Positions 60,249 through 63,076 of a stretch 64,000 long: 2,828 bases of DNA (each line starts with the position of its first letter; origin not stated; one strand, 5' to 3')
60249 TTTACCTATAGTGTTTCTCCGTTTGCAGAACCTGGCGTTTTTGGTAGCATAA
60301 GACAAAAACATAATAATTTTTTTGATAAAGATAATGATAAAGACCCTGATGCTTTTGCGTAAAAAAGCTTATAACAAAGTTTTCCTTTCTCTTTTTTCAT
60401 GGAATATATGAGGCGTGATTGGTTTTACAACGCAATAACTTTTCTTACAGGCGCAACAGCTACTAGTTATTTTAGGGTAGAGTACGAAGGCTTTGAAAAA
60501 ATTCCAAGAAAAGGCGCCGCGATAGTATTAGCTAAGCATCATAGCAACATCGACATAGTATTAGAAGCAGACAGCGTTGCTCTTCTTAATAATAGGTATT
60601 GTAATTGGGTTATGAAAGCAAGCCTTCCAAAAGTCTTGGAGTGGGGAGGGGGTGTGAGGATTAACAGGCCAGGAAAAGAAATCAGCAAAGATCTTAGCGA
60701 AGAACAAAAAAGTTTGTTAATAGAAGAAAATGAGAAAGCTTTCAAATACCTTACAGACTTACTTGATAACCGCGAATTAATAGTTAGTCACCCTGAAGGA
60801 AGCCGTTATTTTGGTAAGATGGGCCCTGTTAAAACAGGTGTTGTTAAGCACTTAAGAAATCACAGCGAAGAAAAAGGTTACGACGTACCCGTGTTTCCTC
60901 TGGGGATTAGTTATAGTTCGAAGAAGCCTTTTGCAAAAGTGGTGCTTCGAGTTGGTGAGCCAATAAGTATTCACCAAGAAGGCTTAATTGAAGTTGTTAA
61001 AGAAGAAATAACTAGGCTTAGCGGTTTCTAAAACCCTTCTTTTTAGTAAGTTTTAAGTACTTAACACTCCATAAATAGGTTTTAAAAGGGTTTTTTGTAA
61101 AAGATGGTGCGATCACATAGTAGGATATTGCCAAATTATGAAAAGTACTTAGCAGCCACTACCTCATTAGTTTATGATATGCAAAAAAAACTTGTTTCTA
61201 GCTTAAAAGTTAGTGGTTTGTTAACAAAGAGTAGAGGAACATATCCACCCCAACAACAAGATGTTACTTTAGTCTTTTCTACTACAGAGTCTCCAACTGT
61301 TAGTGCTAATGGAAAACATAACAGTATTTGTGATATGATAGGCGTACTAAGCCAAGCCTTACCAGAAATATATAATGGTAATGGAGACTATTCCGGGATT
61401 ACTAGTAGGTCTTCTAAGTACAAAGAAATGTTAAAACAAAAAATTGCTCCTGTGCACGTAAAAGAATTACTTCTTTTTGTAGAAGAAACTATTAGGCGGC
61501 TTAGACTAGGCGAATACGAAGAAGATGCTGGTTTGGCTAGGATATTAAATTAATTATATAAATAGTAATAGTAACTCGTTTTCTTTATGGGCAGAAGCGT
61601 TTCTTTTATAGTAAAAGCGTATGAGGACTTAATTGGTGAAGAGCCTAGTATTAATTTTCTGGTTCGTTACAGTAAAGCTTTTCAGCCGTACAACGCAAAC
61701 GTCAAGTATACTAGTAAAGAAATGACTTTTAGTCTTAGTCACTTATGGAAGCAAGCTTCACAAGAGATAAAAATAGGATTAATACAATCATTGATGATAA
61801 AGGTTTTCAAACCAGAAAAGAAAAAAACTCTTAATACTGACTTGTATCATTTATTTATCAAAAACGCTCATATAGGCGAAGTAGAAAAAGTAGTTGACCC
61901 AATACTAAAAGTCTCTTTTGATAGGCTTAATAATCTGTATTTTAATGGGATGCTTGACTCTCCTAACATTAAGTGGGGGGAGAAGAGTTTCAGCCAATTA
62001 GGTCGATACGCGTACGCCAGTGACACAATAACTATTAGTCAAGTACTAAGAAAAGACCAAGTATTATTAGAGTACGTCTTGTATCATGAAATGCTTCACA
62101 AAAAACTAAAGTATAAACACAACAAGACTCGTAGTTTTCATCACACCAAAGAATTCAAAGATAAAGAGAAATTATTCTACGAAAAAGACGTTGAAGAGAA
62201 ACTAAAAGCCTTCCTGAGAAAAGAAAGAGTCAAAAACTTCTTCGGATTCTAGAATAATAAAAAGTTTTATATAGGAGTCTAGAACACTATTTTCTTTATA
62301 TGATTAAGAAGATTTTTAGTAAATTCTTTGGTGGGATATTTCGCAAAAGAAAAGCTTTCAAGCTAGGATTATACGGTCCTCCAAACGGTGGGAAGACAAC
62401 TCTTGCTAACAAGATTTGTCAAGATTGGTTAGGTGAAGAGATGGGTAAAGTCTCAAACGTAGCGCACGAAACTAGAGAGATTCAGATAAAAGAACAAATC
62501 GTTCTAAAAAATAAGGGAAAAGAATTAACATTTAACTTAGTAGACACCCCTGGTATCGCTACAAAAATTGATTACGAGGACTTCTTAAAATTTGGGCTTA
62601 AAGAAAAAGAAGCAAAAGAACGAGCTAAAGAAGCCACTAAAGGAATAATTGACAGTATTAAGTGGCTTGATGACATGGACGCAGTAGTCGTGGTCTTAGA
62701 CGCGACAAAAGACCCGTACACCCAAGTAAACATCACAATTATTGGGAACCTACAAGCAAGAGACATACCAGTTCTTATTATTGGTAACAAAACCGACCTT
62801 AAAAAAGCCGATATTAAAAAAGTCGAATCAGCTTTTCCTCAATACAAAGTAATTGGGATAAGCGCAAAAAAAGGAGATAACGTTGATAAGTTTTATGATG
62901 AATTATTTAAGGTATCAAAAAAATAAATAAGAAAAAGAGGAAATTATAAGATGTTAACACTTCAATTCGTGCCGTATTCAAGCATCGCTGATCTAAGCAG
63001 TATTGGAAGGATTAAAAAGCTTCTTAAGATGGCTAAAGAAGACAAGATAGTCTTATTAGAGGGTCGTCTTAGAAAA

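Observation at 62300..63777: Conserved archaeal triad: small GTPase, DUF2073-like protein and zinc-ribbon protein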

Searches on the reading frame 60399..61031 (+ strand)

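Call 3: search_protein_families(library=pfam, proteins=[window:60399-61031:+], max_evalue=0.01)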
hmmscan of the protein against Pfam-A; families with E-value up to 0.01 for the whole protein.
window:60399-61031:+ (210 aa): 1 family
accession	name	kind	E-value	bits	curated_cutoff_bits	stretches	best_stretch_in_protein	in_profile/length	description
PF01553.26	Acyltransferase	-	4.1e-10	40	23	1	26-171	1-132/132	Acyltransferase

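Call 4: search_protein_families(library=ncbifam, proteins=[window:60399-61031:+], max_evalue=0.01)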
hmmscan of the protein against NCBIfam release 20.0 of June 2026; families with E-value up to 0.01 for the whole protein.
window:60399-61031:+ (210 aa): 2 families
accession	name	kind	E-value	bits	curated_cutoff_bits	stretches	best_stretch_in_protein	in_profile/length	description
NF006386.0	PRK08633.1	equivalog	7.6e-06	23.9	1221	1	14-159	416-543/1147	acyl-[ACP]--phospholipid O-acyltransferase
TIGR00530.1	AGP_acyltrn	subfamily_domain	1.1e-05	25.2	102.95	1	26-150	3-115/130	1-acylglycerol-3-phosphate O-acyltransferase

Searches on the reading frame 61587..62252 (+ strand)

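Call 3: search_protein_families(library=pfam, proteins=[window:61587-62252:+], max_evalue=0.01)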
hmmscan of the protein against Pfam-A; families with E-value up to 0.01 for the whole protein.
window:61587-62252:+ (221 aa): 1 family
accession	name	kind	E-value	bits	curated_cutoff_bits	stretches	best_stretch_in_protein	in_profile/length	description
PF10263.15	SprT-like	-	2.9e-08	34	25.6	1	111-192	5-90/108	SprT-like family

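Call 4: search_protein_families(library=ncbifam, proteins=[window:61587-62252:+], max_evalue=0.01)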
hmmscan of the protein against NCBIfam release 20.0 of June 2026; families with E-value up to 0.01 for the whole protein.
window:61587-62252:+ (221 aa): 0 families

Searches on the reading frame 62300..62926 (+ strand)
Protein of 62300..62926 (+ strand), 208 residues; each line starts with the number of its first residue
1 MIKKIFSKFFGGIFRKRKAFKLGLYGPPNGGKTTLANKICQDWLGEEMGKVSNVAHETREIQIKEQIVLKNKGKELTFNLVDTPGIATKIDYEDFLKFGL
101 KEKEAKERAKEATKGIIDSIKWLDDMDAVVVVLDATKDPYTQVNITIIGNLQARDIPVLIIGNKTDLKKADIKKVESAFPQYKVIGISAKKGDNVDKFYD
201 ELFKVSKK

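Call 3: search_protein_families(library=pfam, proteins=[window:62300-62926:+], max_evalue=0.01)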
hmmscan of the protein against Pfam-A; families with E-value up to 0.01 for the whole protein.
window:62300-62926:+ (208 aa): 13 families
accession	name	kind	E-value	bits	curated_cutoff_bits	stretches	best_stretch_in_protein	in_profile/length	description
PF01926.29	MMR_HSR1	-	1.7e-14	54.3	21.9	1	22-164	2-113/113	50S ribosome-binding GTPase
PF00009.33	GTP_EFTU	-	2e-10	41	26.5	1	123-204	90-184/188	Elongation factor Tu GTP binding domain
PF00735.24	Septin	-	4.3e-07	29.9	26.2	1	20-94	5-80/280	Septin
PF02421.24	FeoB_N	-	7.3e-07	29.3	27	1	22-200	3-154/156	Ferrous iron transport protein B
PF00071.28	Ras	-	8.5e-06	25.9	21.6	1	127-204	73-158/162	Ras family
PF08477.19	Roc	-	1.6e-05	25.6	27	1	21-85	1-65/119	Ras of Complex, Roc, domain of DAPkinase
PF03193.22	RsgA_GTPase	-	3e-05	24.3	30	0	126-202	23-104/174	RsgA GTPase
PF00004.35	AAA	-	0.00012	23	21.2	1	24-164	3-110/131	ATPase family associated with various cellular activities (AAA)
PF16897.10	MMR_HSR1_Xtn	-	0.0006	20.2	35.2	1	156-204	56-102/106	C-terminal region of MMR_HSR1 domain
PF00025.27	Arf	-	0.0008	19.4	22.3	0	123-171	79-131/174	ADP-ribosylation factor family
PF02492.25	cobW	-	0.0023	17.9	20.7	0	24-72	5-51/180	CobW/HypB/UreG, nucleotide-binding domain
PF09439.16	SRPRB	-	0.0025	17.7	25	0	24-87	8-57/178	Signal recognition particle receptor beta subunit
PF00910.28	RNA_helicase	-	0.0086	17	21.5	0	24-47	3-26/105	RNA helicase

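Call 4: search_protein_families(library=ncbifam, proteins=[window:62300-62926:+], max_evalue=0.01)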
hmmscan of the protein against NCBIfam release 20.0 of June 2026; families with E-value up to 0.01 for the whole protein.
window:62300-62926:+ (208 aa): 20 families
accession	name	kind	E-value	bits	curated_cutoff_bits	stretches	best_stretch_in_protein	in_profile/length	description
TIGR03594.1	GTPase_EngA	equivalog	3.5e-15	56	306.7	1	17-207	173-347/432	ribosome biogenesis GTPase Der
NF000908.1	PRK00089.1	equivalog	1e-14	54.5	237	1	24-205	8-166/291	GTPase Era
TIGR00231.1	small_GTP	domain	2.5e-14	53.4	42.5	1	18-203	2-163/164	GTP-binding protein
TIGR03918.1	GTP_HydF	equivalog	1.3e-10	40.7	325.55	1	20-206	8-167/392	[FeFe] hydrogenase H-cluster maturation GTPase HydF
TIGR00450.1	mnmE_trmE_thdF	equivalog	2.8e-10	39.9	252.6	1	14-204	204-365/446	tRNA uridine-5-carboxymethylaminomethyl(34) synthesis GTPase MnmE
TIGR00436.1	era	equivalog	4.8e-10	39.2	116.25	1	22-199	3-156/270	GTPase Era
NF003661.0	PRK05291.1-3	equivalog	3.5e-09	36.5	380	1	17-204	214-368/448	tRNA uridine-5-carboxymethylaminomethyl(34) synthesis GTPase MnmE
TIGR03596.1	GTPase_YlqF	equivalog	2.6e-07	30.3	208.2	1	17-87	116-174/276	ribosome biogenesis GTPase YlqF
TIGR03156.1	GTP_HflX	equivalog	2.7e-07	29.8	216.75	1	125-202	268-347/351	GTPase HflX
NF002828.0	PRK03003.1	equivalog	7.5e-07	28.1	631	0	22-92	216-277/477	ribosome biogenesis GTPase Der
NF007071.0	PRK09518.1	equivalog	1.5e-06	27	953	1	126-206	351-431/706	bifunctional cytidylate kinase/GTPase Der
TIGR03598.1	GTPase_YsxC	equivalog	3.1e-06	27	124.45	1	17-200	16-183/186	ribosome biogenesis GTP-binding protein YihA/YsxC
NF009379.0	PRK12740.1-3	equivalog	0.00023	19.9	513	0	122-181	93-151/674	elongation factor G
NF008955.0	PRK12297.1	equivalog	0.00085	18.3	406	0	155-206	275-328/429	GTPase ObgE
TIGR01394.1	TypA_BipA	equivalog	0.0015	16.9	757.3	1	123-178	85-139/594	translational GTPase TypA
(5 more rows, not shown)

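Call 10: find_homologous_proteins(query=window:62300-62926:+)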
Query window:62300-62926:+ (208 aa): 8000 proteins with E <= 0.001 among 8000 candidates; the best 120 are listed.
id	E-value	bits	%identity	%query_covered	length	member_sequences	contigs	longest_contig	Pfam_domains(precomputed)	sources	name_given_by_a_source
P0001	5.5e-130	449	100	100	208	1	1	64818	PF00735.25,PF01926.30,PF08477.20,PF02421.25,PF00009.34,PF00071.29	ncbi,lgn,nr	ncbi:GTP-binding protein [Candidatus Woesearchaeota archaeon]|nr:GTP-binding protein [Candidatus Woe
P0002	1.1e-110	386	84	99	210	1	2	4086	PF00735.25,PF01926.30,PF00025.28,PF08477.20,PF02421.25,PF00009.34,PF03193.23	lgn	-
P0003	1.4e-109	383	83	100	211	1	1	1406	PF00735.25,PF01926.30,PF02421.25,PF00009.34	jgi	-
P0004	5.6e-108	377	83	94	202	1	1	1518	PF00735.25,PF01926.30,PF08477.20,PF02421.25,PF00009.34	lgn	-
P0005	2.2e-106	372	78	99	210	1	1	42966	PF00735.25,PF01926.30,PF00025.28,PF08477.20,PF02421.25,PF00009.34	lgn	-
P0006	2.6e-106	372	84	89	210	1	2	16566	PF00735.25,PF01926.30,PF00025.28,PF08477.20,PF02421.25,PF00009.34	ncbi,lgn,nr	ncbi:MAG: 50S ribosome-binding GTPase [Nanoarchaeota archaeon]|nr:50S ribosome-binding GTPase [Nanoa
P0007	7.1e-106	371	84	87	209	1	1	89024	PF00735.25,PF01926.30,PF08477.20,PF02421.25,PF00009.34,PF03193.23,PF00071.29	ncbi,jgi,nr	ncbi:GTP-binding protein [Candidatus Woesearchaeota archaeon]|nr:MAG: GTP-binding protein [Candidatu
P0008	7.9e-106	370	80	99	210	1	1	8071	PF00735.25,PF01926.30,PF00025.28,PF08477.20,PF02421.25,PF00009.34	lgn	-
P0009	9.1e-106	370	79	98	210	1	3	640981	PF00735.25,PF01926.30,PF08477.20,PF02421.25,PF00009.34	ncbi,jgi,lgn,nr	ncbi:50S ribosome-binding GTPase [Candidatus Woesearchaeota archaeon]|nr:50S ribosome-binding GTPase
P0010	1.1e-105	370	81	98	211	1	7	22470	PF00735.25,PF01926.30,PF00025.28,PF08477.20,PF02421.25,PF00009.34,PF03193.23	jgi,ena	-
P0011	1.1e-105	370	75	100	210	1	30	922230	PF00735.25,PF01926.30,PF02421.25,PF00009.34,PF03193.23,PF16897.11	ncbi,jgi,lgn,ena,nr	ncbi:GTP-binding protein [Candidatus Woesearchaeota archaeon]|jgi:GTPase|nr:GTP-binding protein [Can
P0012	1.2e-105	370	77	99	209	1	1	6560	PF00735.25,PF01926.30,PF08477.20,PF02421.25,PF00009.34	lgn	-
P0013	1.3e-105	370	79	100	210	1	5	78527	PF00735.25,PF01926.30,PF08477.20,PF02421.25,PF00009.34,PF03193.23,PF00071.29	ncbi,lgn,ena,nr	ncbi:50S ribosome-binding GTPase [Candidatus Woesearchaeota archaeon]|nr:50S ribosome-binding GTPase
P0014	1.5e-105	370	77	99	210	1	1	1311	PF00735.25,PF01926.30,PF08477.20,PF02421.25,PF00009.34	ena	-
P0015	1.5e-105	370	76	99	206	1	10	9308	PF00735.25,PF01926.30,PF02421.25,PF00009.34,PF03193.23,PF16897.11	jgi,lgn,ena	-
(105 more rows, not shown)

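Call 13: find_encoding_contigs(protein=P0001, flank=10000, max_places=3)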
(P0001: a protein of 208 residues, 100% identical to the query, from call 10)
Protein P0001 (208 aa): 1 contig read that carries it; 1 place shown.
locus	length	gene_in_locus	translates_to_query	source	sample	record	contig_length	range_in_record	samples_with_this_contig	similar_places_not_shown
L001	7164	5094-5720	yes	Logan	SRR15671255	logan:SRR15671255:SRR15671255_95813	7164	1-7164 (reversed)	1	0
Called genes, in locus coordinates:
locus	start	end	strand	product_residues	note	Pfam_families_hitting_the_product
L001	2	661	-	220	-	?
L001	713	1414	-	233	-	-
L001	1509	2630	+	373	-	PF03463:eRF1_1, PF18854:baeRF_family10 (weak), PF03464:eRF1_2, PF18859:acVLRF1, PF03465:eRF1_3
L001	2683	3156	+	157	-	-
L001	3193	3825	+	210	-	PF01553:Acyltransferase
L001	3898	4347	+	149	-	-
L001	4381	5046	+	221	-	PF10263:SprT-like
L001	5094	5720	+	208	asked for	PF00009:GTP_EFTU (faint), PF00735:Septin (weak), PF02421:FeoB_N (weak), PF00071:Ras (faint), PF01926:MMR_HSR1, PF08477:Roc (faint)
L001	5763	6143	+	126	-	PF09846:OapB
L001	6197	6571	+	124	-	PF09845:OapC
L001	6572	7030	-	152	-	PF01844:HNH (weak)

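Call 16: search_solved_structures(query=window:62300-62926:+, max_evalue=0.001)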
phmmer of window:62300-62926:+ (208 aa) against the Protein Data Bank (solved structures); distinct sequences matched with E-value up to 0.001: 8.
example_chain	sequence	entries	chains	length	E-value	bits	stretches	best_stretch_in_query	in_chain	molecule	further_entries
3j8g_X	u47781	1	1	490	1.6e-05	28.3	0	20-147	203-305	GTPase Der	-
1xzp_A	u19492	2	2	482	2.5e-05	27.6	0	11-204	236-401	Probable tRNA modification GTPase trmE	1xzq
7am2_BU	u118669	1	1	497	0.0001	25.7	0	20-92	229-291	GTPase Der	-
9fqr_Xf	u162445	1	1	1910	0.00034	24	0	19-46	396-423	Cilia- and flagella-associated protein 276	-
2hjg_A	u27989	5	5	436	0.0004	23.7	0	20-108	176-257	GTP-binding protein engA | GTPase Der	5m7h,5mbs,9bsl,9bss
4dcs_A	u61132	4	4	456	0.00041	23.7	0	20-108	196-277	GTP-BINDING PROTEIN ENGA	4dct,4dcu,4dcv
9d2f_A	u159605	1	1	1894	0.00051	23.4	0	24-45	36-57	Adenylate kinase 9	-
9bs0_W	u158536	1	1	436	0.00069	23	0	20-100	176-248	GTPase Der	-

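Call 38: search_dna_similar(query=window:62300-62926:+, collection=plasmids, mode=protein, max_evalue=1e-8, max_rows=25)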
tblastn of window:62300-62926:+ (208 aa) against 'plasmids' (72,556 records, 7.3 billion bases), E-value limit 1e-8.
No match.

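Call 42: find_related_loci(query=A5, collection=genome_contigs, flank=6000)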
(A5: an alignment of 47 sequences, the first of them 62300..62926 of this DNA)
Query A5 (208 aa) in genome_contigs; peptide patterns used: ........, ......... (x = any residue, [..] = any of these).
600 stretches matched a pattern (row limit reached: there are more); 594 encode a relative of the query (tblastn E <= 1e-3); the best 80 are kept; 80 distinct loci.
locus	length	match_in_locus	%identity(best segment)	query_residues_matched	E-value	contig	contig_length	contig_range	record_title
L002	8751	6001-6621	79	1-207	4e-112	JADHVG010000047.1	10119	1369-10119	MAG: Candidatus Woesearchaeota archaeon isolate BS150m-G66 BS-150m-C6169, whole genome shotgun sequence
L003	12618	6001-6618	78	1-206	1e-109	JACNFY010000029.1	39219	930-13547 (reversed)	MAG: Nanobdellati archaeon isolate NIOZ-UU113 NIOZ-UU_NODE_1034_length_39219_cov_9.01667, whole genome shotgun sequence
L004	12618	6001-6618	77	1-206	1e-109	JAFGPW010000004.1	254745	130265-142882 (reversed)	MAG: Candidatus Woesearchaeota archaeon isolate Zod_Metabat.712 k87_2326637, whole genome shotgun sequence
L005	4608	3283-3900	77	1-206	8e-110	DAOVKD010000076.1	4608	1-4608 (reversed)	MAG TPA_asm: Candidatus Woesearchaeota archaeon isolate CSMAG_1410 CSMAG_1410_k141_1132892_length_4608_cov_27.3051, whol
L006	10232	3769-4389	74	1-207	3e-109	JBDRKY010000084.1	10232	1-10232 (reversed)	MAG: Candidatus Woesearchaeota archaeon isolate MEGAHIT-group-1.746 k141_11171742, whole genome shotgun sequence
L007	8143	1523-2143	78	1-207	2e-109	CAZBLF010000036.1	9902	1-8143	MAG TPA_asm: uncultured Methanosarcinales archaeon isolate binchicken_co48_399 genome assembly, contig: NODE_11189_lengt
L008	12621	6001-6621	76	1-207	1e-108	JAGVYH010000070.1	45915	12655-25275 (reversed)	Candidatus Woesearchaeota archaeon isolate RIFCSPHIGHO2_02_FULL_33_21 rifcsphigho2_02_scaffold_1831, whole genome shotgu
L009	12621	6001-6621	76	1-207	8e-109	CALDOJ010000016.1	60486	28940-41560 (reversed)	MAG TPA_asm: Candidatus Woesearchaeota archaeon isolate ERR2206790_bin.73_CONCOCT_v1.1_MAG genome assembly, contig: ERZ8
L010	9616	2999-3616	78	1-206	1e-108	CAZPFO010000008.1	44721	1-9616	MAG TPA_asm: uncultured Methanosarcinales archaeon isolate binchicken_co121_309 genome assembly, contig: NODE_309_length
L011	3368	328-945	76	1-206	2e-110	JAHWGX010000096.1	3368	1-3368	MAG: Candidatus Woesearchaeota archaeon isolate FT1_083 k127_72092851, whole genome shotgun sequence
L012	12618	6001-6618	77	1-206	2e-108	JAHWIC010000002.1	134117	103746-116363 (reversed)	MAG: Candidatus Woesearchaeota archaeon isolate Yap2000.bin4.8 contig-145_18, whole genome shotgun sequence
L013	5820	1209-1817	76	1-203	3e-108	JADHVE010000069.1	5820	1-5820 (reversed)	MAG: Candidatus Woesearchaeota archaeon isolate BS150m-G64 BS-150m-C13421, whole genome shotgun sequence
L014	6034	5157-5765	75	1-203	4e-108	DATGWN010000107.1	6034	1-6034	MAG TPA_asm: Acidobacteriota bacterium isolate SMAG_U10583 k141_548004, whole genome shotgun sequence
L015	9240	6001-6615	78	3-207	6e-108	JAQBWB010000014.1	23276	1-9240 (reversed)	MAG: Nanoarchaeota archaeon isolate casp150-mb.213 NODE_5836_length_23276_cov_0.089528, whole genome shotgun sequence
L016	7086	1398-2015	76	1-206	4e-108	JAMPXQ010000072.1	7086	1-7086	MAG: Candidatus Woesearchaeota archaeon isolate R2F_R2FSRR_metabat.41 R2F_C6357, whole genome shotgun sequence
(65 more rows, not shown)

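Call 47: search_solved_structures(query=A5, max_evalue=0.001)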
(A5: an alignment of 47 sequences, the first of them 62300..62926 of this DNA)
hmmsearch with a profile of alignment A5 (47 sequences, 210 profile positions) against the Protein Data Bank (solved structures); distinct sequences matched with E-value up to 0.001: 17.
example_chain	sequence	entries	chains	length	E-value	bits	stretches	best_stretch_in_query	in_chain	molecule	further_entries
3j8g_X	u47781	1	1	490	1.9e-08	37.5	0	23-176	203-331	GTPase Der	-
7am2_BU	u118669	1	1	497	1.7e-07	34.4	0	121-207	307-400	GTPase Der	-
4dcs_A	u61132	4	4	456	7.3e-06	29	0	20-169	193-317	GTP-BINDING PROTEIN ENGA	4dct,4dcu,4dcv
2hjg_A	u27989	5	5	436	7.8e-06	28.9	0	20-169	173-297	GTP-binding protein engA | GTPase Der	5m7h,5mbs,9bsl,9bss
9jkp_B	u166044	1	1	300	1.3e-05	28.2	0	125-205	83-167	GTPase Era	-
1mky_A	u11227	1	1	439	2.4e-05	27.4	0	21-203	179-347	Probable GTP-binding protein engA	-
9fqr_Xf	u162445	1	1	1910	2.9e-05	27.1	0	22-46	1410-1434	Cilia- and flagella-associated protein 276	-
1xzp_A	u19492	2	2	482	3e-05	27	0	21-206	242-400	Probable tRNA modification GTPase trmE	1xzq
7aoi_XL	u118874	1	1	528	5.5e-05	26.2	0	130-170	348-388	GTP-binding protein, putative,mt-EngA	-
9bs0_W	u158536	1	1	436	5.6e-05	26.1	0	21-94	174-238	GTPase Der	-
9d2f_A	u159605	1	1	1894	5.9e-05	26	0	21-46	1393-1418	Adenylate kinase 9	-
6yxx_EA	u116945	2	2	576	8e-05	25.6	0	130-170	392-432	mt-EngA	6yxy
8oul_A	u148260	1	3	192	0.00017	24.5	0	149-203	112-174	Arf GTPase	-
8csp_a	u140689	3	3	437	0.0004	23.4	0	20-169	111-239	GTPase Era, mitochondrial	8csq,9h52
7c1o_A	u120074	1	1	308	0.00043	23.3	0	124-207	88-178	GTPase Era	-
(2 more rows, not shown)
